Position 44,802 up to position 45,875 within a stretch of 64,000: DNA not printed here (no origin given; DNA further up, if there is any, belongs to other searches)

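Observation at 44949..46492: Two tandem, shortened CysK-fold (PLP fold type II) paralogs translationally coupled to the RHS toxin gene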

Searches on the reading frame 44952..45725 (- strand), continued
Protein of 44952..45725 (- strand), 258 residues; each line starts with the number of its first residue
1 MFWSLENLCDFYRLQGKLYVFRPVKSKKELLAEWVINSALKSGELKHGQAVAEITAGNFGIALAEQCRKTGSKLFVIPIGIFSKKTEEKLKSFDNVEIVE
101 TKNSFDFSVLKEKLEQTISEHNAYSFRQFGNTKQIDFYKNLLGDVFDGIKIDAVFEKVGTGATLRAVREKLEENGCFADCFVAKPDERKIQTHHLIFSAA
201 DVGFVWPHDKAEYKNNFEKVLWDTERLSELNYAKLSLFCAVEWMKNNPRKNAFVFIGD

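Call 62: search_protein_families(library=padloc, proteins=[window:44952-45725:-], max_evalue=0.1)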
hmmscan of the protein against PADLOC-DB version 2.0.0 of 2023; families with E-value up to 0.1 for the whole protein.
window:44952-45725:- (258 aa): 0 families

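Call 69: find_related_loci(query=P0203, collection=metagenome_contigs, flank=10000)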
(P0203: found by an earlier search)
Query P0203 (262 aa) in metagenome_contigs; peptide patterns used: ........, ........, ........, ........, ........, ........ (x = any residue, [..] = any of these).
114 stretches matched a pattern, but none encodes a relative of the query by tblastn (E <= 1e-3).

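Call 71: search_dna_similar(query=window:44952-45725:-, collection=phages, mode=protein, max_evalue=0.001, max_rows=10)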
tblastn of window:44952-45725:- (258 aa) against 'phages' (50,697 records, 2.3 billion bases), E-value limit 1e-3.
Records with a match: 22; places in all: 22; records where one place covers at least 80% of the query: 1.
Best place of each record, by identity: <60% 22.
By first word of the organism name: Lactococcus 11; Bacteriophage 4; Staphylococcus 2; Acinetobacter 2; Streptococcus 2; uncultured 1.
By host as written in the record: Lactococcus lactis 10; - 7; Staphylococcus aureus 2; Streptococcus suis JH1301 1; Lactococcus lactis subsp. cremoris strain C10 1; Streptococcus suis ZJ20091101 1.
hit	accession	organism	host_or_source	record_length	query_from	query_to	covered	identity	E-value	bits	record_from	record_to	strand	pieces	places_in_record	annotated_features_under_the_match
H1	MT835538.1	Bacteriophage sp.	human fecal samples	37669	5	230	88%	28.0%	4e-9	62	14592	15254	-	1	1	record has no annotation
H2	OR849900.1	Staphylococcus phage SA 1298 Kay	Staphylococcus aureus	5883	6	171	64%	31.6%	7e-9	62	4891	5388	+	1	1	record has no annotation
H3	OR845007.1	Staphylococcus phage SA 1306 Kay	Staphylococcus aureus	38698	6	171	64%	31.6%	7e-9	62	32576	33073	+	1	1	record has no annotation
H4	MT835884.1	Bacteriophage sp.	human fecal samples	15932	13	186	67%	28.9%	6e-6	53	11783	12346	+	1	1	record has no annotation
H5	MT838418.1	Bacteriophage sp.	human fecal samples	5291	26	229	79%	24.5%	4e-5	50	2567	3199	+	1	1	record has no annotation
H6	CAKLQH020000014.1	Acinetobacter phage MD-2021a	not known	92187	17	187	66%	27.0%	4e-6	54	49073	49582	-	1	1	cysM_1: cysteine synthase B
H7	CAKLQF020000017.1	Acinetobacter phage MD-2021a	not known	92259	17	187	66%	27.0%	4e-6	54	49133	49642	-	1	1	cysM_1: cysteine synthase B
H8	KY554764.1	Lactococcus phage LW33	Lactococcus lactis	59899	6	131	49%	31.0%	5e-6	53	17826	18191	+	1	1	cysteine synthase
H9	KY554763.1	Lactococcus phage LW32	Lactococcus lactis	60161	6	131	49%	31.0%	5e-6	53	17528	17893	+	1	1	cysteine synthase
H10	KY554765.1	Lactococcus phage LW4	Lactococcus lactis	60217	6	131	49%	31.0%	5e-6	53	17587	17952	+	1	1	cysteine synthase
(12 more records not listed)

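Call 72: get_annotated_region(hit=H1, flank=8000)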
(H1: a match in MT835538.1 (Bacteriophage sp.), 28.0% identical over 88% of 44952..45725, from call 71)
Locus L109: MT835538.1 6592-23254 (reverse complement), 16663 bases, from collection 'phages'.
description: UNVERIFIED: Bacteriophage sp. clone scaffold_123 genomic sequence.
organism: Bacteriophage sp. (NCBI taxid 38018)
taxonomy: Viruses
host: -; source: human fecal samples; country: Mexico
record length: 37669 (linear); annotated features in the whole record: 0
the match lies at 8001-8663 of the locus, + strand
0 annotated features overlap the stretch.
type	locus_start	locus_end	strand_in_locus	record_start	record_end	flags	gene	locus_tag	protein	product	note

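Call 74: search_protein_families(library=ncbifam, proteins=[P0055, P0056, P0066, P0045, P0052, P0075], max_evalue=0.00001)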
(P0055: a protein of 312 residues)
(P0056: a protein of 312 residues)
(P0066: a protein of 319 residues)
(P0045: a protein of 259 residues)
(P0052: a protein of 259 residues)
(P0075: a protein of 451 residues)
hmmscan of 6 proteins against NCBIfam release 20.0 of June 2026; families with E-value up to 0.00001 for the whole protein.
P0055 (312 aa): 25 families
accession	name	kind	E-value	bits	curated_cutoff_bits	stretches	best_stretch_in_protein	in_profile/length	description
NF007989.0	PRK10717.1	equivalog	2e-62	211.2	387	1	3-312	8-316/334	cysteine synthase A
TIGR01136.1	cysKM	subfamily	8.2e-62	209.2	344.15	1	4-310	2-295/299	cysteine synthase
TIGR01139.1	cysK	equivalog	6.7e-61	206.1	350.95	1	5-310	3-294/298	cysteine synthase A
TIGR01137.1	cysta_beta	equivalog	3.2e-49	167.8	510.25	1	2-311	4-308/457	cystathionine beta-synthase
TIGR03945.1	PLP_SbnA_fam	equivalog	4.7e-45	154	349.95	1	3-310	1-296/304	2,3-diaminopropionate biosynthesis protein SbnA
NF008735.0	PRK11761.1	equivalog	9.3e-45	153.1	413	1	2-310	5-290/296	cysteine synthase CysM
TIGR01138.1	cysM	equivalog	5.5e-44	150.8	394.2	1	2-310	1-286/290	cysteine synthase B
NF053679.1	CysteaSynCapA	equivalog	2.4e-42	144.9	600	1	2-310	9-316/329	cysteate synthase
NF004996.0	PRK06381.1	equivalog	1.1e-17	64.1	266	1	8-198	14-187/319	threonine synthase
NF006390.0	PRK08639.1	equivalog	2.1e-17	63.2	421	1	4-221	20-221/418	threonine ammonia-lyase IlvA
TIGR02079.1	THD1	equivalog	3.6e-16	58.9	440.55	1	4-300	11-301/410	threonine ammonia-lyase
TIGR01127.1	ilvA_1Cterm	equivalog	5.3e-15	55.3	378.75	1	25-300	14-280/380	threonine ammonia-lyase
NF005035.0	PRK06450.1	equivalog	2.8e-14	52.7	301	1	25-117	64-152/338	threonine synthase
NF005292.0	PRK06815.1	equivalog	9.2e-13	47.9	371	1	5-301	17-303/320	threonine/serine dehydratase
NF052478.1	CystDsulMYC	equivalog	3.5e-11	43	600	1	27-289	38-297/354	L-cysteine desulfhydrase Cds1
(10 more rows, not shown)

P0056 (312 aa): 30 families (the best 25 are shown)
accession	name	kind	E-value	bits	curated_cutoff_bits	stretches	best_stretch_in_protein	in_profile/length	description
TIGR01136.1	cysKM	subfamily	1.3e-64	218.4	344.15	1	7-310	2-296/299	cysteine synthase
TIGR01139.1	cysK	equivalog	1.6e-61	208.2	350.95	1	7-310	2-295/298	cysteine synthase A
NF007989.0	PRK10717.1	equivalog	5e-56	190.2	387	1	3-311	5-316/334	cysteine synthase A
NF008735.0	PRK11761.1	equivalog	2.8e-47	161.4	413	1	3-310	3-291/296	cysteine synthase CysM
TIGR01138.1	cysM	equivalog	1.4e-44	152.8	394.2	1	6-310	2-287/290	cysteine synthase B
TIGR01137.1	cysta_beta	equivalog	3.1e-42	144.8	510.25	1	4-310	3-308/457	cystathionine beta-synthase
TIGR03945.1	PLP_SbnA_fam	equivalog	8.7e-42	143.2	349.95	1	6-311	1-298/304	2,3-diaminopropionate biosynthesis protein SbnA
NF053679.1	CysteaSynCapA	equivalog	9.4e-41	139.7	600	1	2-311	6-318/329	cysteate synthase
NF004996.0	PRK06381.1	equivalog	9.6e-16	57.7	266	1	10-120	13-118/319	threonine synthase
NF004170.0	PRK05638.1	equivalog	6.4e-15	54.6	421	1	11-212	65-242/442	threonine synthase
NF052478.1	CystDsulMYC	equivalog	5.8e-14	52.2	600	1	29-308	37-321/354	L-cysteine desulfhydrase Cds1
NF006390.0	PRK08639.1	equivalog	1.6e-13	50.4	421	1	5-217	18-216/418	threonine ammonia-lyase IlvA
TIGR01127.1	ilvA_1Cterm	equivalog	4e-13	49.1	378.75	1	27-211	13-179/380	threonine ammonia-lyase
TIGR02079.1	THD1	equivalog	4.4e-13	48.8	440.55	1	5-211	9-200/410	threonine ammonia-lyase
NF005035.0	PRK06450.1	equivalog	1.7e-12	46.8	301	1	28-122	64-154/338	threonine synthase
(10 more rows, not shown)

P0066 (319 aa): 35 families (the best 25 are shown)
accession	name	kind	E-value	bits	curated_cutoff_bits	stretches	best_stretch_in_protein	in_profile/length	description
TIGR01136.1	cysKM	subfamily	8.7e-71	238.7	344.15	1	7-314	2-295/299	cysteine synthase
TIGR01139.1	cysK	equivalog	5.3e-70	236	350.95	1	8-315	3-295/298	cysteine synthase A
NF007989.0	PRK10717.1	equivalog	2.8e-60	204.2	387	1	2-314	4-314/334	cysteine synthase A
NF008735.0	PRK11761.1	equivalog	4.6e-52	177.1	413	1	4-314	4-290/296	cysteine synthase CysM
NF053679.1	CysteaSynCapA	equivalog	2.4e-50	171.2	600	1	3-314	7-316/329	cysteate synthase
TIGR01137.1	cysta_beta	equivalog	3.5e-50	171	510.25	1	2-314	1-307/457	cystathionine beta-synthase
TIGR03945.1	PLP_SbnA_fam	equivalog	4.3e-50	170.5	349.95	1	6-314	1-296/304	2,3-diaminopropionate biosynthesis protein SbnA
TIGR01138.1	cysM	equivalog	3e-47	161.5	394.2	1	6-314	2-286/290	cysteine synthase B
NF005292.0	PRK06815.1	equivalog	1.8e-18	66.7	371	1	9-293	18-292/320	threonine/serine dehydratase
NF006390.0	PRK08639.1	equivalog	1.9e-15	56.8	421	1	4-223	17-220/418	threonine ammonia-lyase IlvA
NF052478.1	CystDsulMYC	equivalog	1.5e-14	54.1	600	1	30-312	38-320/354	L-cysteine desulfhydrase Cds1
NF006094.0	PRK08246.1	subfamily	4.1e-14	52.7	331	1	4-222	15-207/310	serine/threonine dehydratase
NF006389.0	PRK08638.1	equivalog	7e-14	51.5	453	1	6-296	21-299/333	bifunctional threonine ammonia-lyase/L-serine ammonia-lyase TdcB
TIGR02079.1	THD1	equivalog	6.3e-13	48.3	440.55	1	4-222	8-211/410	threonine ammonia-lyase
NF004996.0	PRK06381.1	equivalog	8.8e-13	47.9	266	1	11-120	14-118/319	threonine synthase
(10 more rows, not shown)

P0045 (259 aa): 17 families
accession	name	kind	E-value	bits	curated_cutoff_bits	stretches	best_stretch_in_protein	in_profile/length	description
NF007989.0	PRK10717.1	equivalog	2.7e-26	92.4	387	1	29-181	47-204/334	cysteine synthase A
TIGR01139.1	cysK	equivalog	6.7e-26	91.2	350.95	1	27-182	37-191/298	cysteine synthase A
TIGR01136.1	cysKM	subfamily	3.7e-25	88.9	344.15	1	30-181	40-190/299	cysteine synthase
TIGR01137.1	cysta_beta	equivalog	4.5e-25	88.2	510.25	1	29-180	44-196/457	cystathionine beta-synthase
TIGR03945.1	PLP_SbnA_fam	equivalog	1.7e-20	73.3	349.95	1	8-180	17-192/304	2,3-diaminopropionate biosynthesis protein SbnA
NF008735.0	PRK11761.1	equivalog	1.1e-19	70.9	413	1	32-179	48-192/296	cysteine synthase CysM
TIGR01138.1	cysM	equivalog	7e-18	65.2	394.2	1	33-178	45-187/290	cysteine synthase B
NF053679.1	CysteaSynCapA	equivalog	7.2e-16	57.9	600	1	23-179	43-200/329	cysteate synthase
NF006390.0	PRK08639.1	equivalog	1.5e-09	37.4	421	1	48-185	74-208/418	threonine ammonia-lyase IlvA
NF004996.0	PRK06381.1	equivalog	7.4e-08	31.8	266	1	29-181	49-193/319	threonine synthase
TIGR01127.1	ilvA_1Cterm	equivalog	1.4e-07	30.8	378.75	1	50-178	51-172/380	threonine ammonia-lyase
TIGR02079.1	THD1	equivalog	2.3e-07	29.9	440.55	1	49-181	66-196/410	threonine ammonia-lyase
TIGR01124.1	ilvA_2Cterm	equivalog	7.1e-07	28.2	411.3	1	49-177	67-189/499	threonine ammonia-lyase, biosynthetic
NF006094.0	PRK08246.1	subfamily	2.8e-06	27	331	1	46-178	67-192/310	serine/threonine dehydratase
NF006674.0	PRK09224.1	subfamily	5e-06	25.5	577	1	49-177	75-197/508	threonine ammonia-lyase IlvA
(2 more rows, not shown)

P0052 (259 aa): 7 families
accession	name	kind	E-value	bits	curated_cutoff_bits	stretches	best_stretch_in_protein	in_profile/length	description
TIGR03945.1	PLP_SbnA_fam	equivalog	3.5e-14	52.6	349.95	1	28-182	38-197/304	2,3-diaminopropionate biosynthesis protein SbnA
TIGR01136.1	cysKM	subfamily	2.6e-11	43.5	344.15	1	28-182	37-194/299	cysteine synthase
TIGR01139.1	cysK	equivalog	4.5e-10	39.3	350.95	1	28-182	37-194/298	cysteine synthase A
NF053679.1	CysteaSynCapA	equivalog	2e-09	36.7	600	1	26-214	45-233/329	cysteate synthase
NF007989.0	PRK10717.1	equivalog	5.1e-08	32.3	387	1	28-182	45-208/334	cysteine synthase A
TIGR01137.1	cysta_beta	equivalog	1.7e-07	30.3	510.25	1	28-182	42-201/457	cystathionine beta-synthase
TIGR01138.1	cysM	equivalog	1.5e-06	28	394.2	1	30-183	41-195/290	cysteine synthase B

P0075 (451 aa): 0 families
